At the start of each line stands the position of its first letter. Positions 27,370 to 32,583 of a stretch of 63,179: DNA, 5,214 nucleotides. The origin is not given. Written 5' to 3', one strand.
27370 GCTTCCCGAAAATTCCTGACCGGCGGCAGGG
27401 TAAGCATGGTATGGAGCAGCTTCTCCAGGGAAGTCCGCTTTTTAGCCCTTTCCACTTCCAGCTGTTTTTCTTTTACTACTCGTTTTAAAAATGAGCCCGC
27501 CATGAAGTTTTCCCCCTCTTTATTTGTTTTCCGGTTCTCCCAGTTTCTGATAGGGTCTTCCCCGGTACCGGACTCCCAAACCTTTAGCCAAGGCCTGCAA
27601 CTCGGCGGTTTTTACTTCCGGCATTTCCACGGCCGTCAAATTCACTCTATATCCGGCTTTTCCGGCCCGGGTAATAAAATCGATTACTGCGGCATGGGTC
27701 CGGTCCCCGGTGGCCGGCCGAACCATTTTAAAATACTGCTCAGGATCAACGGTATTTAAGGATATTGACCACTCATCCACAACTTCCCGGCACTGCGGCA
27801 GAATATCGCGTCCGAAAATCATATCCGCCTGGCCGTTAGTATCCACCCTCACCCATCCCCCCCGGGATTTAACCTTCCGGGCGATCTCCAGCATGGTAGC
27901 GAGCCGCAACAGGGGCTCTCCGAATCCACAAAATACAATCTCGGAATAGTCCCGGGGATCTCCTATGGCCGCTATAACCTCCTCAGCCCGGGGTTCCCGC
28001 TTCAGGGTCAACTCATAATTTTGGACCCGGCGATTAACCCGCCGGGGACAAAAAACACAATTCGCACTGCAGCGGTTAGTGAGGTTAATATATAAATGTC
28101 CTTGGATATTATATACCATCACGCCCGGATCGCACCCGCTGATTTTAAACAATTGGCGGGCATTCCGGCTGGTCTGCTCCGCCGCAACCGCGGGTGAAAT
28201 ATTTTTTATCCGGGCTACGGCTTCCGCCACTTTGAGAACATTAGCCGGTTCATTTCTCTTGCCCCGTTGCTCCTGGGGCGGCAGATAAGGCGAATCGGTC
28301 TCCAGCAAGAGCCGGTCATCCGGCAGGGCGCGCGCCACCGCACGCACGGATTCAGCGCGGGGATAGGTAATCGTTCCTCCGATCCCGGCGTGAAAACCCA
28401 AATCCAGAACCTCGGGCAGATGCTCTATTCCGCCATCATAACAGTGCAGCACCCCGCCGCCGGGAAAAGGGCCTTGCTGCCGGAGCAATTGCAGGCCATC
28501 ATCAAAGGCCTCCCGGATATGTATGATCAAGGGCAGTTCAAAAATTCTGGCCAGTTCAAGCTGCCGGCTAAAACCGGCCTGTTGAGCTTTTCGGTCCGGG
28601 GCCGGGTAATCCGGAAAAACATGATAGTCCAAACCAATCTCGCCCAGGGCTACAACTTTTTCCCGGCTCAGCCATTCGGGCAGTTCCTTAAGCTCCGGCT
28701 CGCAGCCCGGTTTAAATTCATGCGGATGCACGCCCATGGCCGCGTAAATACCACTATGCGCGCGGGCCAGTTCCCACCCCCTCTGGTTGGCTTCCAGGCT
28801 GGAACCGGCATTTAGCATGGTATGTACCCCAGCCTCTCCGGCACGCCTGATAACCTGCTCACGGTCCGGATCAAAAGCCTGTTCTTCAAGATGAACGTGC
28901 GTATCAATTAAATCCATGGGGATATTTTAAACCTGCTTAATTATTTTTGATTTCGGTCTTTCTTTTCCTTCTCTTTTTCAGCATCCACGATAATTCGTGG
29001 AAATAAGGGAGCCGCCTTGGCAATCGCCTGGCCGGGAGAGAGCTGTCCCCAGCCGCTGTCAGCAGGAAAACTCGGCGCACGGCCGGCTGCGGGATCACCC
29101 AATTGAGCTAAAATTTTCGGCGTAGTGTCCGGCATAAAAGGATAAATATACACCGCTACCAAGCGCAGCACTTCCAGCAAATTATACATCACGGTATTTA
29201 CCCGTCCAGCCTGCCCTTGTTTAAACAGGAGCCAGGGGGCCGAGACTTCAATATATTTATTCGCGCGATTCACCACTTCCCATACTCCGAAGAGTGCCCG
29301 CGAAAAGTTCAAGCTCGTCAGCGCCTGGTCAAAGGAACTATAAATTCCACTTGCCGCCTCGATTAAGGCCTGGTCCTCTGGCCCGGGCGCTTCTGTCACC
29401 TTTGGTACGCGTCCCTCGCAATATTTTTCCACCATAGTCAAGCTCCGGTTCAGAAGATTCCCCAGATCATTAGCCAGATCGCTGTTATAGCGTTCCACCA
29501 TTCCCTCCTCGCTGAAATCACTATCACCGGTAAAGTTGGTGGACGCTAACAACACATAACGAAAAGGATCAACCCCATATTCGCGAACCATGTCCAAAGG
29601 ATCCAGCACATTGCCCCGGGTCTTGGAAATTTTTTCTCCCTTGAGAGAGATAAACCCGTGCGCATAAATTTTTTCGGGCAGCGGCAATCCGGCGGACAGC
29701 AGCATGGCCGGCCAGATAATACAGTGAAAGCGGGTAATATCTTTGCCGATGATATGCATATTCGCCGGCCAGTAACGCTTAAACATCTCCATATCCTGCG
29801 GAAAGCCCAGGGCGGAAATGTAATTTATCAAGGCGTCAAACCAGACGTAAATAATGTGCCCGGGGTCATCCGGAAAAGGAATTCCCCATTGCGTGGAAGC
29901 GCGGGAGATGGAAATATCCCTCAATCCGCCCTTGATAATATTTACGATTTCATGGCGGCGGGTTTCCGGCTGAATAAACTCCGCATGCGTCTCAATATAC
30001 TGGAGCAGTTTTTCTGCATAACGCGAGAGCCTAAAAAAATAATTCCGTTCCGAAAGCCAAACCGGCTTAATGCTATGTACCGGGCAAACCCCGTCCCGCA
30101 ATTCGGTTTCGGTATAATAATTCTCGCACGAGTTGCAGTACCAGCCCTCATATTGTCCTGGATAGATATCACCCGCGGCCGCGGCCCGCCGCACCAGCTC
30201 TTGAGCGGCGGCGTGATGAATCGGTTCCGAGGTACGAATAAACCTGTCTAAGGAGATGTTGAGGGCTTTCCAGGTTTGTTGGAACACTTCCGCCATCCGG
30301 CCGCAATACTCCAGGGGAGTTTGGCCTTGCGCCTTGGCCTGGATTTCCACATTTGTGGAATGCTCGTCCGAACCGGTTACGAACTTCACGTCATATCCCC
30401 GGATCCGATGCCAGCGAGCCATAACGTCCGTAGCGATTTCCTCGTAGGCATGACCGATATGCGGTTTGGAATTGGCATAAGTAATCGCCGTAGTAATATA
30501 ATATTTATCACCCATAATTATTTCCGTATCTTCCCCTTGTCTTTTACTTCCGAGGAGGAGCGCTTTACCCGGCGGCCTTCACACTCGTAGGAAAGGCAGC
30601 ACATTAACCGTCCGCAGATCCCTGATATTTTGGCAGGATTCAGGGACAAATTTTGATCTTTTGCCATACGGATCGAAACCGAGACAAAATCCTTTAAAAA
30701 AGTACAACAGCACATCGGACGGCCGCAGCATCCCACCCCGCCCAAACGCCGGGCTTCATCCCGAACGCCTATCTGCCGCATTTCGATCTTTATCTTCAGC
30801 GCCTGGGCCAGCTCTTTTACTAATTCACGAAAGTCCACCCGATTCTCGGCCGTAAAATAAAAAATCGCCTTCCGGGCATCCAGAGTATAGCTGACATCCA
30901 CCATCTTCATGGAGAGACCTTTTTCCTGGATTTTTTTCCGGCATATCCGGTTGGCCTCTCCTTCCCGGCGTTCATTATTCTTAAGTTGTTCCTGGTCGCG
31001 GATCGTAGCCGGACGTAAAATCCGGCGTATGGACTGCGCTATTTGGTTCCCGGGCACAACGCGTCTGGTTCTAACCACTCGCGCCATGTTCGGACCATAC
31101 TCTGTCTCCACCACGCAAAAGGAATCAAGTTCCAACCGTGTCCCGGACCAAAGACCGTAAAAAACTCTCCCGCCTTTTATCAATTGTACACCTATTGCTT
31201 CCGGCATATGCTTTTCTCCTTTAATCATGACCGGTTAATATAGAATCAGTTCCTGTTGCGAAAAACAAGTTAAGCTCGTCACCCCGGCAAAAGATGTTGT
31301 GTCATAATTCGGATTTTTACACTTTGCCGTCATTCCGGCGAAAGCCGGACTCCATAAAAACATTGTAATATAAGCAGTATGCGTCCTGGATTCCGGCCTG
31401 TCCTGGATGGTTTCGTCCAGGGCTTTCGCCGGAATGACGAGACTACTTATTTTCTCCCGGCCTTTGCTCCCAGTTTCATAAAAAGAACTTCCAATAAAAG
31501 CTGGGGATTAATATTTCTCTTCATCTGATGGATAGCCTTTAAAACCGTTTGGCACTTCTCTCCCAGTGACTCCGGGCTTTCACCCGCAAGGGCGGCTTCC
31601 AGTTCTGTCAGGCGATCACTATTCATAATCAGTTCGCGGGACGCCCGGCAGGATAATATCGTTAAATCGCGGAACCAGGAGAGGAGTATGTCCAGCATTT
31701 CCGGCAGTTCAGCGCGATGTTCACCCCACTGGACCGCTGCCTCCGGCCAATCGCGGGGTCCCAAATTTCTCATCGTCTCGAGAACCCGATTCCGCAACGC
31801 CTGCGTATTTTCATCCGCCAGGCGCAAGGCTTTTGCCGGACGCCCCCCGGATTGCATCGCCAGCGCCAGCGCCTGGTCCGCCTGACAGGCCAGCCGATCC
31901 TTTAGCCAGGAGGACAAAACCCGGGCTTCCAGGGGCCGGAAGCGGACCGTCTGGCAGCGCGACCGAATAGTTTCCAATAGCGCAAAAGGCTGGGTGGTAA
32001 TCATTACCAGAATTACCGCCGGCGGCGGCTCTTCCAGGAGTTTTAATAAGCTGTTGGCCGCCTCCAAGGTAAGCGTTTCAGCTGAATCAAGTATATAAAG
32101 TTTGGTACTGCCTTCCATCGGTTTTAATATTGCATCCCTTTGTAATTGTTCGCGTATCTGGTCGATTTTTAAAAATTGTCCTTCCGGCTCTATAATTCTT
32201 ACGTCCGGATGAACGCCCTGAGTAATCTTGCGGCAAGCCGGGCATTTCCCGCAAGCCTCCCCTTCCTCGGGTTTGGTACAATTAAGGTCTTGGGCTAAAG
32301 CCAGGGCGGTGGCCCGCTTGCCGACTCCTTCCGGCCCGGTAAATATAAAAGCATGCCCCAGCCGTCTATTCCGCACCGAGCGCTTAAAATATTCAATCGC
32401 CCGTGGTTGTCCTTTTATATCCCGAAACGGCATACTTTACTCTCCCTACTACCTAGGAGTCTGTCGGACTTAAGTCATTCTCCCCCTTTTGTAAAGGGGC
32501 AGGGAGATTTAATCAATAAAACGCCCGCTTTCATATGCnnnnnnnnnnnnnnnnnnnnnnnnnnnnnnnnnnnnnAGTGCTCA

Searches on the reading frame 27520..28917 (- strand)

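Call 74: search_protein_families(library=pfam, proteins=[window:27520-28917:-], max_evalue=0.00001)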
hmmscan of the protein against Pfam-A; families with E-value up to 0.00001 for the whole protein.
window:27520-28917:- (465 aa): 2 families
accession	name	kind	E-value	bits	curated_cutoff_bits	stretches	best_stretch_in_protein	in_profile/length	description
PF01026.27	TatD_DNase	-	2.6e-76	256.8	27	1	4-258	1-253/253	TatD related DNase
PF04055.27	Radical_SAM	-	3.3e-16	60.4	29.5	1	277-442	1-161/166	Radical SAM superfamily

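Call 75: search_protein_families(library=padloc, proteins=[window:27520-28917:-], max_evalue=0.00001)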
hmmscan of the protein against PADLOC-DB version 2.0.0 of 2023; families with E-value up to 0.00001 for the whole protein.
window:27520-28917:- (465 aa): 2 families
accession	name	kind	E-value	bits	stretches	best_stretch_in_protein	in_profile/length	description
PDLC02215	QatD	-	3.2e-21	73.9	1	2-258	5-248/250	-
PDLC02903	pVip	-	1.3e-07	29.4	1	276-427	3-141/257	Viperins not associated with kinases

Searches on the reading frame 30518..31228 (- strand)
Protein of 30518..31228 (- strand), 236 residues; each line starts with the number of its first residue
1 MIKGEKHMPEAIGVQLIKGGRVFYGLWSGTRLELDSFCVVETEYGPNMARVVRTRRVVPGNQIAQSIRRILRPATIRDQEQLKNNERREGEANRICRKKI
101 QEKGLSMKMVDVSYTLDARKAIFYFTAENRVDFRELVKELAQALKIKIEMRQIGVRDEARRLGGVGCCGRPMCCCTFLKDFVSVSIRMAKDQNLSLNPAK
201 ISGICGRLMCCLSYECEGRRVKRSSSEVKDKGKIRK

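Call 74: search_protein_families(library=pfam, proteins=[window:30518-31228:-], max_evalue=0.00001)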
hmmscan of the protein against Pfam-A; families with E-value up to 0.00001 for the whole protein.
window:30518-31228:- (236 aa): 1 family
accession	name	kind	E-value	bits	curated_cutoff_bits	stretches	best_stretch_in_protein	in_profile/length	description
PF04468.17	PSP1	-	1.2e-32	112.5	27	1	69-153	2-86/86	PSP1 C-terminal conserved region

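Call 75: search_protein_families(library=padloc, proteins=[window:30518-31228:-], max_evalue=0.00001)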
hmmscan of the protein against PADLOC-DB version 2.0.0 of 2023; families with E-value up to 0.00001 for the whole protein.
window:30518-31228:- (236 aa): 0 families

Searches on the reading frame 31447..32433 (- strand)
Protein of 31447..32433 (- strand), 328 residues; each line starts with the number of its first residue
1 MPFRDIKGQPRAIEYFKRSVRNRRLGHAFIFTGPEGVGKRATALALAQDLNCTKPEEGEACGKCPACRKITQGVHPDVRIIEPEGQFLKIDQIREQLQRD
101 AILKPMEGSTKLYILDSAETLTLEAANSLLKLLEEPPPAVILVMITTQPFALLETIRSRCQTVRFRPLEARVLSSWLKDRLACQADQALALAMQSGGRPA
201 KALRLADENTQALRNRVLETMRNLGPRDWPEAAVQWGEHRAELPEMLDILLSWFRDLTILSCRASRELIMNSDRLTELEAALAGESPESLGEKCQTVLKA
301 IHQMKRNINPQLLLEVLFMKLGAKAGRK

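Call 74: search_protein_families(library=pfam, proteins=[window:31447-32433:-], max_evalue=0.00001)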
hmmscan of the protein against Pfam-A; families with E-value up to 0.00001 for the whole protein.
window:31447-32433:- (328 aa): 2 families
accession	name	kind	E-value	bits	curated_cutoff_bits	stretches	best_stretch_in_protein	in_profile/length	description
PF13177.12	DNA_pol3_delta2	-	1.1e-56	191.6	27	1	8-168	1-160/161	DNA polymerase III, delta subunit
PF09115.15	DNApol3-delta_C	-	5.9e-09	36.8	21.7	1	213-318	6-112/117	DNA polymerase III, delta subunit, C terminal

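Call 75: search_protein_families(library=padloc, proteins=[window:31447-32433:-], max_evalue=0.00001)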
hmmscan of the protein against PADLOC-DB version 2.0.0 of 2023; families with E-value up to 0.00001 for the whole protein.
window:31447-32433:- (328 aa): 0 families
